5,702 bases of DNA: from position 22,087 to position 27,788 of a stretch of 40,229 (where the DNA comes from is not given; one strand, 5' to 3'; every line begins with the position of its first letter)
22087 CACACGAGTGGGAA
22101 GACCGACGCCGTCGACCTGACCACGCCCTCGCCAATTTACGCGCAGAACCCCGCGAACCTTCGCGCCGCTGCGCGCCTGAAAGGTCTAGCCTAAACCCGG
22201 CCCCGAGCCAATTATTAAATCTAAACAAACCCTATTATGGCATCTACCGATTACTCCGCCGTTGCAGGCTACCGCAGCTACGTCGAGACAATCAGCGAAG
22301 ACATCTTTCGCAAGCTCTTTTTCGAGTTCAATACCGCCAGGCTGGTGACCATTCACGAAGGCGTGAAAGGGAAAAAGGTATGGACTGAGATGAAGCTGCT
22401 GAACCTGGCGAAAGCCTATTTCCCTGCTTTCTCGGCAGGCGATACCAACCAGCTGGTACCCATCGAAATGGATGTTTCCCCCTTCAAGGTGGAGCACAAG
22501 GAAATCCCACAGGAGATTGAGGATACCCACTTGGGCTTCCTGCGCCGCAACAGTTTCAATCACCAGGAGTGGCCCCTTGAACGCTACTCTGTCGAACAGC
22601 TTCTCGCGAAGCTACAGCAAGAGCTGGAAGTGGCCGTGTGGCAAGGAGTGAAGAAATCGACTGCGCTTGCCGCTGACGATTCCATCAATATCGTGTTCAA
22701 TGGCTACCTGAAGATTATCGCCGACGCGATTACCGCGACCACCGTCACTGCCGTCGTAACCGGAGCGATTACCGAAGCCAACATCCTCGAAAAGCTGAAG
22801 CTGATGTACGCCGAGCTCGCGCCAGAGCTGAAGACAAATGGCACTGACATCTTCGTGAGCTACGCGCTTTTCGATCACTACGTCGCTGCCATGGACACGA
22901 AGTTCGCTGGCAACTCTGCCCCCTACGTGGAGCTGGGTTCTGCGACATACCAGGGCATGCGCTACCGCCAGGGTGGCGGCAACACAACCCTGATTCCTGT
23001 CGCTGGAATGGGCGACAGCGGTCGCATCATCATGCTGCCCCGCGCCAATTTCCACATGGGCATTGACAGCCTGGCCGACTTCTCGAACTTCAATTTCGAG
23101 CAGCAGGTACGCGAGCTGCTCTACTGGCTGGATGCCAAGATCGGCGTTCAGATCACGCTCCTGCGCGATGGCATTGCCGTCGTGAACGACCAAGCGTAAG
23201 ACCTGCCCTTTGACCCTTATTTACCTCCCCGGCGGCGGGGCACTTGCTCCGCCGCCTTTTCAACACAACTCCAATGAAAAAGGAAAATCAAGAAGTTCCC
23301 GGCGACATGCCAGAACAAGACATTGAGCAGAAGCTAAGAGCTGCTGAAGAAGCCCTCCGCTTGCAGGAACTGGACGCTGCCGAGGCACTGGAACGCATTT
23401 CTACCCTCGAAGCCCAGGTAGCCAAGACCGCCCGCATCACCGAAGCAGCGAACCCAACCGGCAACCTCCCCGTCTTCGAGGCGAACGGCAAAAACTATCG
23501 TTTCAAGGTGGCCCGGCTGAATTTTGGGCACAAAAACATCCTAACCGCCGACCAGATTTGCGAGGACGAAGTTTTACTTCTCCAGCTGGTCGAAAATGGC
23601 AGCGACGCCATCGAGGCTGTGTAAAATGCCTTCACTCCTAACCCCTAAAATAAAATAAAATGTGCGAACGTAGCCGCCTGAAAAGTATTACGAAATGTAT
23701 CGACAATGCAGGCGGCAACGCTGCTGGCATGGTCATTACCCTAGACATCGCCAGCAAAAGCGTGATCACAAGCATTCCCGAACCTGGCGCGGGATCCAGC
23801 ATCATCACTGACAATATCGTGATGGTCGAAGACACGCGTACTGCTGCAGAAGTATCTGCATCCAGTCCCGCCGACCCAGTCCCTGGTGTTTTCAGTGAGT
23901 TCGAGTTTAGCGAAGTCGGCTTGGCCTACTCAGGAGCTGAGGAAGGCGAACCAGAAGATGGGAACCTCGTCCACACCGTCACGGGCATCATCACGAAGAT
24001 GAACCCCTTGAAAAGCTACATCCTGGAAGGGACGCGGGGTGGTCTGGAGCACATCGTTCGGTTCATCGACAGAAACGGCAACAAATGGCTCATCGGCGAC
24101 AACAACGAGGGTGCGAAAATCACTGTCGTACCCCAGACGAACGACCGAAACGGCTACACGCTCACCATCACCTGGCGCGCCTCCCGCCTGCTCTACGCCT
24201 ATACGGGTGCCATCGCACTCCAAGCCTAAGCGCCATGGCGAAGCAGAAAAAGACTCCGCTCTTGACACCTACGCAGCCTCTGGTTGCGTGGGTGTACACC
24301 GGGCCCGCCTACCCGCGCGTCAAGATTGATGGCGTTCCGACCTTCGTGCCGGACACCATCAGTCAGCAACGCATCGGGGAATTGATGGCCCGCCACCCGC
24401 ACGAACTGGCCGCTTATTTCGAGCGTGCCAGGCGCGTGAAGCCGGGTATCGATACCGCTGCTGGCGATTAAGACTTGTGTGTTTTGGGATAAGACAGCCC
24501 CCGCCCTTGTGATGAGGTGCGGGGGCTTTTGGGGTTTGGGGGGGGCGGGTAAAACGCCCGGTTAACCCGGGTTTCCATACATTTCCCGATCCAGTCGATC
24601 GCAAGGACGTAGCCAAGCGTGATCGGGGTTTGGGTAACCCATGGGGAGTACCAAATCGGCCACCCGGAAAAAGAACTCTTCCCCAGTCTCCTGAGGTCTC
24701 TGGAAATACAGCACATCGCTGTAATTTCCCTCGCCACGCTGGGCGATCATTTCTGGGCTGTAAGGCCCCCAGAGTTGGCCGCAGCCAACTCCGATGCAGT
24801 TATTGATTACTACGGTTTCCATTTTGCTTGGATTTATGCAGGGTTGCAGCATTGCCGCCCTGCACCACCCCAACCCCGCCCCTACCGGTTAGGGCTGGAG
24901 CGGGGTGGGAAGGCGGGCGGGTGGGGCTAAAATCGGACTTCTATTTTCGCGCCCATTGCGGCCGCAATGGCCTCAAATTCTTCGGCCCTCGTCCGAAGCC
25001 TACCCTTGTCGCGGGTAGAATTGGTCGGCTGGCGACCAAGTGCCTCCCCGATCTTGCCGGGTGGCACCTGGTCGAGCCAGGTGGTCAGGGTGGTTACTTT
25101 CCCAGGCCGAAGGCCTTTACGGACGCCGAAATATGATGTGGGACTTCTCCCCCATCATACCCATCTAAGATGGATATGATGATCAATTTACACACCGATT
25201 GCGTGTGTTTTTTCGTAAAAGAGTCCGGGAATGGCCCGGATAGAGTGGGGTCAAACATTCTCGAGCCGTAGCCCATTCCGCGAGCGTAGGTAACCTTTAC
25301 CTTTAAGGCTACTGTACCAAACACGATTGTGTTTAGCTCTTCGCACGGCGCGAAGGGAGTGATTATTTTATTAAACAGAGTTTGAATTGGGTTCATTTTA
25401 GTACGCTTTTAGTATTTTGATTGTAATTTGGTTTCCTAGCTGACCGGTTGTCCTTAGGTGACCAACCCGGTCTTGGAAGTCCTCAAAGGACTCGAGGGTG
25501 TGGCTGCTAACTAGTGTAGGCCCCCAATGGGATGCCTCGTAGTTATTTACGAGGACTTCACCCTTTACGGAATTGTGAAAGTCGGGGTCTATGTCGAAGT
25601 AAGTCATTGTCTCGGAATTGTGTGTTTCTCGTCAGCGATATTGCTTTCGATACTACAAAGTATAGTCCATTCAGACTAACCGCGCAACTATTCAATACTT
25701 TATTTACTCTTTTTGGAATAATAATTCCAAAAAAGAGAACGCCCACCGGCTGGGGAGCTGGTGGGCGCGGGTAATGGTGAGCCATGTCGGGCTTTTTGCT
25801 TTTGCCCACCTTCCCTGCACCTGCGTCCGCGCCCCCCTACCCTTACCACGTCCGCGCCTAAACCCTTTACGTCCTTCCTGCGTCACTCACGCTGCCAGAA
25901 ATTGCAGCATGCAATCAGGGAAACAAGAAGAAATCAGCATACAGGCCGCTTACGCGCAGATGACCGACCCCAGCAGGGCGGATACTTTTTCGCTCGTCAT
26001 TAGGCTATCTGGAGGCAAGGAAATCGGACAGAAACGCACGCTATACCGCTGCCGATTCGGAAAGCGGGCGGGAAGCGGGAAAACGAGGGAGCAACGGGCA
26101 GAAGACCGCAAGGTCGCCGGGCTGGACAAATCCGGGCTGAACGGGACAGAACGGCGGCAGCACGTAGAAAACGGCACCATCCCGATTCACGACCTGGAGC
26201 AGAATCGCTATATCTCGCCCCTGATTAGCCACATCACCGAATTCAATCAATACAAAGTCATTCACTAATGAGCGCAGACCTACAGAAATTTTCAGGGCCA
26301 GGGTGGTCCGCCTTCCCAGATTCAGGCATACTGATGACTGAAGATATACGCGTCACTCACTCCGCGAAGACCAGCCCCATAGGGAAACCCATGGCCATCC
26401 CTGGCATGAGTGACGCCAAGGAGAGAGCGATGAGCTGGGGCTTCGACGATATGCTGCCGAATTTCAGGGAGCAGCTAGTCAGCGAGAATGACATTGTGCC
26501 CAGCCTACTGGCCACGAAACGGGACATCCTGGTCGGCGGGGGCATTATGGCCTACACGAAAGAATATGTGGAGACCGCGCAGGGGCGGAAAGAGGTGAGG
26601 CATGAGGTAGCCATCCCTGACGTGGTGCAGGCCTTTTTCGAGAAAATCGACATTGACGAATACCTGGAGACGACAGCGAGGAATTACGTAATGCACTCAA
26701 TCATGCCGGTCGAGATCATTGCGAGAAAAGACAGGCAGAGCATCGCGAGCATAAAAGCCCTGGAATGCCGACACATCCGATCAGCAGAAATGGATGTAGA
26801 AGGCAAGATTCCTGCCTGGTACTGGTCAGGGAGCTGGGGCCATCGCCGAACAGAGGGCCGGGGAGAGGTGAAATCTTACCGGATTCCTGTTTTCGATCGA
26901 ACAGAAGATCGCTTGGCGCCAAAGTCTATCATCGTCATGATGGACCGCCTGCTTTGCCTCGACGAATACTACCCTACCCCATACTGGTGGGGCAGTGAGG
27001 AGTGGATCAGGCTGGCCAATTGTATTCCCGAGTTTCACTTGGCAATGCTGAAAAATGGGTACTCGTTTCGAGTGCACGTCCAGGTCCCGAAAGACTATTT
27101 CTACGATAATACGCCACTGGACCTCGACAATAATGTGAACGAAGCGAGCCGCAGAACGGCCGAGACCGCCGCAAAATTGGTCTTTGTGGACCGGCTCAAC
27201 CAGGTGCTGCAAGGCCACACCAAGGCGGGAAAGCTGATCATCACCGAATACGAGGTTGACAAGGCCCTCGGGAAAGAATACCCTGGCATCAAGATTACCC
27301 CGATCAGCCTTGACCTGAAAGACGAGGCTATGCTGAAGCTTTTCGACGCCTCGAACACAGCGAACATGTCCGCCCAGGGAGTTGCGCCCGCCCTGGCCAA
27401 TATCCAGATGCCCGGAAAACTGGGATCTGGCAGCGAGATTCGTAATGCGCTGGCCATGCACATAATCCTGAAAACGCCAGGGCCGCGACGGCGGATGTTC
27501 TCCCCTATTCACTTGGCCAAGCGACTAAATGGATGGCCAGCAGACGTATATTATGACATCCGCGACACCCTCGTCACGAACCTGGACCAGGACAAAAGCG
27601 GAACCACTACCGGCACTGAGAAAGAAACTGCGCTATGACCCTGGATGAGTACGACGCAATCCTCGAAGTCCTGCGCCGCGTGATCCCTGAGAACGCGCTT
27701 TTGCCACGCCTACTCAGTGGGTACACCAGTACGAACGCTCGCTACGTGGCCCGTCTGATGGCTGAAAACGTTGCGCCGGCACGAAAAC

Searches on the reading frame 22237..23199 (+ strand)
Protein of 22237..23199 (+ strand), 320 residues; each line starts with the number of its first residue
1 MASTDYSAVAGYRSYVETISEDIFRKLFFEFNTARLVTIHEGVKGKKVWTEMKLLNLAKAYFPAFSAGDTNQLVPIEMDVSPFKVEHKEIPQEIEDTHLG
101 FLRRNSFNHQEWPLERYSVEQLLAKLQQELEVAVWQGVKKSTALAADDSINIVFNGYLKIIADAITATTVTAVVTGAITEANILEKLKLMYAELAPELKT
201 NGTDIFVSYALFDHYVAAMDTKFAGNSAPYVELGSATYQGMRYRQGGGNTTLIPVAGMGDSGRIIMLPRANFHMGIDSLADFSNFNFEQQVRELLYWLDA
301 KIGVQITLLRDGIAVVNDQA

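Call 20: search_protein_families(library=phrogs, proteins=[window:22237-23199:+], max_evalue=0.001)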
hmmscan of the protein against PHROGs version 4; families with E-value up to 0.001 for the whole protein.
window:22237-23199:+ (320 aa): 1 family
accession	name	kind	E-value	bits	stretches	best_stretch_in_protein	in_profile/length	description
phrog_11320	-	unknown function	0.0001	22.3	1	82-283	83-269/324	-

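Call 33: find_related_loci(query=window:22237-23199:+, collection=viral_contigs, flank=10000)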
Query window:22237-23199:+ (320 aa) in viral_contigs; peptide patterns used: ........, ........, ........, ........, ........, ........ (x = any residue, [..] = any of these).
12 stretches matched a pattern; 9 encode a relative of the query (tblastn E <= 1e-3); 9 distinct loci.
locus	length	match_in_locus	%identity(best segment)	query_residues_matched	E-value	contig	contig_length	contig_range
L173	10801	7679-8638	100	1-320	0e+0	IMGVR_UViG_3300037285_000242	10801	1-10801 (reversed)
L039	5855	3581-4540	100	1-320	0e+0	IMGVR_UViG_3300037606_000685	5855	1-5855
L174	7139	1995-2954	100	1-320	0e+0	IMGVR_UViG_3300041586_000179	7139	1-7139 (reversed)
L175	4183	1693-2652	99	1-320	0e+0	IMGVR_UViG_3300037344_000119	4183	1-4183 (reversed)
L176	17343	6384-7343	99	1-320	0e+0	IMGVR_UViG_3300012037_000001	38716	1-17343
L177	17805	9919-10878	99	1-320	0e+0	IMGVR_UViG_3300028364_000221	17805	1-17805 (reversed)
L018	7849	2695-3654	80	1-320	0e+0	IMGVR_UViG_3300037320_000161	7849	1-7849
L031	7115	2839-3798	76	1-320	1e-169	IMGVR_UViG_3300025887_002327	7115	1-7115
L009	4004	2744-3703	71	1-320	1e-161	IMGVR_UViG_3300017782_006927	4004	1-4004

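Call 36: find_related_loci(query=A1, collection=viral_contigs, flank=10000)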
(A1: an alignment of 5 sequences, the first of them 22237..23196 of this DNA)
Query A1 (320 aa) in viral_contigs; peptide patterns used: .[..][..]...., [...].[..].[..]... (x = any residue, [..] = any of these).
175 stretches matched a pattern; 17 encode a relative of the query (tblastn E <= 1e-3); 17 distinct loci.
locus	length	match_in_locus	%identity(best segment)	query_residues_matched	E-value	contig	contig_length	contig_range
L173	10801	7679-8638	100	1-320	0e+0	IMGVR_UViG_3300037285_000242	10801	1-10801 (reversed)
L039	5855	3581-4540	100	1-320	0e+0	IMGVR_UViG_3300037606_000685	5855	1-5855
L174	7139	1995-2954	100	1-320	0e+0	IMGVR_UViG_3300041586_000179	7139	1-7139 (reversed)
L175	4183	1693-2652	99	1-320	0e+0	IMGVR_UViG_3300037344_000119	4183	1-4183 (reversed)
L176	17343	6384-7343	99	1-320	0e+0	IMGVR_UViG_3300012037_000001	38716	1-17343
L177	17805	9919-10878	99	1-320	0e+0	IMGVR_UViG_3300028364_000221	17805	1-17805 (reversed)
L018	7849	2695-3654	80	1-320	0e+0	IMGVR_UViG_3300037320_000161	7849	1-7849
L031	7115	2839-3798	76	1-320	4e-169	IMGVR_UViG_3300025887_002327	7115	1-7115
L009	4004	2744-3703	71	1-320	3e-161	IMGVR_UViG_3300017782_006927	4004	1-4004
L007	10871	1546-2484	46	5-318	4e-84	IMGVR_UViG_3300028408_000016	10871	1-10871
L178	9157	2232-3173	41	6-320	2e-73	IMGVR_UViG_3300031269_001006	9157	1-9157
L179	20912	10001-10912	32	9-320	8e-40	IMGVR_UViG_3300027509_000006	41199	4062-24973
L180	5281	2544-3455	32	9-320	7e-40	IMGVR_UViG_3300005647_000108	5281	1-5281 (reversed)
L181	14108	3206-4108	29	7-318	2e-39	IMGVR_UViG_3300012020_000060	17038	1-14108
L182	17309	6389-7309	32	3-319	2e-37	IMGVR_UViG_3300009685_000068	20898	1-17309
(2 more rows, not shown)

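Call 55: find_homologous_proteins(query=window:22237-23196:+, max_evalue=1e-10)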
Query window:22237-23196:+ (320 aa): 44 proteins with E <= 1e-10 among 1709 candidates.
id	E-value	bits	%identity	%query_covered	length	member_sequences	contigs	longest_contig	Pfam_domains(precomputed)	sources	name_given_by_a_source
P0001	1.3e-207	706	99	100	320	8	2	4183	-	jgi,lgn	jgi:hypothetical protein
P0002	6.3e-172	589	81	100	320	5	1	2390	-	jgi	-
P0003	1.3e-159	549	76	100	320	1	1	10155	-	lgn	-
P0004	9.2e-159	546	76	100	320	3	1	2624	-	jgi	-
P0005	6.5e-153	527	73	100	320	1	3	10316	-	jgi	jgi:hypothetical protein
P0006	8.7e-148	510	72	100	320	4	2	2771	-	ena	-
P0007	6.1e-141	487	68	100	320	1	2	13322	-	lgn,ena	-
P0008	6.8e-136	471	65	99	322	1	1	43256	-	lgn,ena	-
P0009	9.9e-130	450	63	100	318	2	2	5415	-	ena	-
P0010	3.0e-119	416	59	100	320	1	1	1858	-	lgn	-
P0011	3.2e-118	413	62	100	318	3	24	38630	-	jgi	jgi:hypothetical protein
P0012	6.3e-108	379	54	100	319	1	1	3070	-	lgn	-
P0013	3.5e-102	360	52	100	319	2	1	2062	-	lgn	-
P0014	1.1e-99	352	81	63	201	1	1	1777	-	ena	-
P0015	1.0e-86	309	48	98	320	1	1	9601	-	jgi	-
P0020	5.5e-74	267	43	99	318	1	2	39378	-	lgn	-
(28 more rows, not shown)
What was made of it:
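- The host assignment rests on the shared word, the GC content and one distant Saprospiraceae MAG capsid homologue (call 55).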

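Call 56: find_encoding_contigs(protein=P0008, flank=10000, max_places=1)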
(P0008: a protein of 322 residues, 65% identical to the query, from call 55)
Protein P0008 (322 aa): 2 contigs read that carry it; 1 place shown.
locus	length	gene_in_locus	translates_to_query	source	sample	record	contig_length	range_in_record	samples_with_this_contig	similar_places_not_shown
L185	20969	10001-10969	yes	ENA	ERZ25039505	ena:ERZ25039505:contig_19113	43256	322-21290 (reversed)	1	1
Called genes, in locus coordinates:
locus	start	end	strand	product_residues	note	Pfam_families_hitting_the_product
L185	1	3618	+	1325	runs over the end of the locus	PF01391:Collagen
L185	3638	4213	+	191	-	-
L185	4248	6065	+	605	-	PF08811:DUF1800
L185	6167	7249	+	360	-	PF07394:DUF1501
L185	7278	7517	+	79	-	-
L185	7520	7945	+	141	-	-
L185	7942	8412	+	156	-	-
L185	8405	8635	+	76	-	-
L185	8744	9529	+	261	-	PF01343:Peptidase_S49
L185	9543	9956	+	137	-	-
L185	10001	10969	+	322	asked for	-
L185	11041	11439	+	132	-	-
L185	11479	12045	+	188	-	-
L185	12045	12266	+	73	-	-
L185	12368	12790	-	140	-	-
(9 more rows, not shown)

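Call 57: find_encoding_contigs(protein=P0011, flank=10000, max_places=2)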
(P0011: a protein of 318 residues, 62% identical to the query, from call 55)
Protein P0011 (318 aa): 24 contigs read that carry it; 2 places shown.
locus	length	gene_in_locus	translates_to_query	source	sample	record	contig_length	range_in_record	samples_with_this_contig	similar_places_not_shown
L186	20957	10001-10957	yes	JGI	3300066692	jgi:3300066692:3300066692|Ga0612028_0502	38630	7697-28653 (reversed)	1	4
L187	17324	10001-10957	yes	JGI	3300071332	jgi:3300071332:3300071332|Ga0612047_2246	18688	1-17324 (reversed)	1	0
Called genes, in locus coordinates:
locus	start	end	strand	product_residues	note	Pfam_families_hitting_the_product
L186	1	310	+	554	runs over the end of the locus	-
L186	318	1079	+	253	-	-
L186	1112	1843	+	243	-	-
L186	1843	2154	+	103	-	-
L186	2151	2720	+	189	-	-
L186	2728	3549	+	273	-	-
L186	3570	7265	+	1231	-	PF15892:BNR_4 (faint)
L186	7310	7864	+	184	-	-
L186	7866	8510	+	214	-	PF01510:Amidase_2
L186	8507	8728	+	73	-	-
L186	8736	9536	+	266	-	PF01972:SDH_protease (weak), PF01343:Peptidase_S49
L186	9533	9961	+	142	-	-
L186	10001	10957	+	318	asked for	-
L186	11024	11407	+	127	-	-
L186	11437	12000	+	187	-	-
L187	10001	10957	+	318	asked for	-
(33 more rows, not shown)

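Call 58: find_encoding_contigs(protein=P0020, flank=10000, max_places=1)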
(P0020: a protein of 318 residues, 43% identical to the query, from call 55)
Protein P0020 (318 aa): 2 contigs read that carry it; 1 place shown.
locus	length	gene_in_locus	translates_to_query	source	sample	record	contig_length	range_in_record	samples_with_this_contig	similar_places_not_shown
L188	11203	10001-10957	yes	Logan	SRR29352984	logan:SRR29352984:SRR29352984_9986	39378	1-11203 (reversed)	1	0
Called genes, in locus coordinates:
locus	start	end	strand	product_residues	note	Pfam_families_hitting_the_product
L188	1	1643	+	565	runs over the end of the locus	-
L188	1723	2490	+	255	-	-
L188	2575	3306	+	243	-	-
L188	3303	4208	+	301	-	-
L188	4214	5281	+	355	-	-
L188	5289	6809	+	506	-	-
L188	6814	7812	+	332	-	-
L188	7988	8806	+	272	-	-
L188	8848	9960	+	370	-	-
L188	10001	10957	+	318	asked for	-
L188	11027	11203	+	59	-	?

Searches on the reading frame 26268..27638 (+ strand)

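Call 20: search_protein_families(library=phrogs, proteins=[window:26268-27638:+], max_evalue=0.001)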
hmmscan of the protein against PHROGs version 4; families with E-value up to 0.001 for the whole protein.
window:26268-27638:+ (456 aa): 1 family
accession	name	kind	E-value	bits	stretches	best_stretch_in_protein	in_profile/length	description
phrog_22277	-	unknown function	3.1e-17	63.4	1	53-394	52-396/456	-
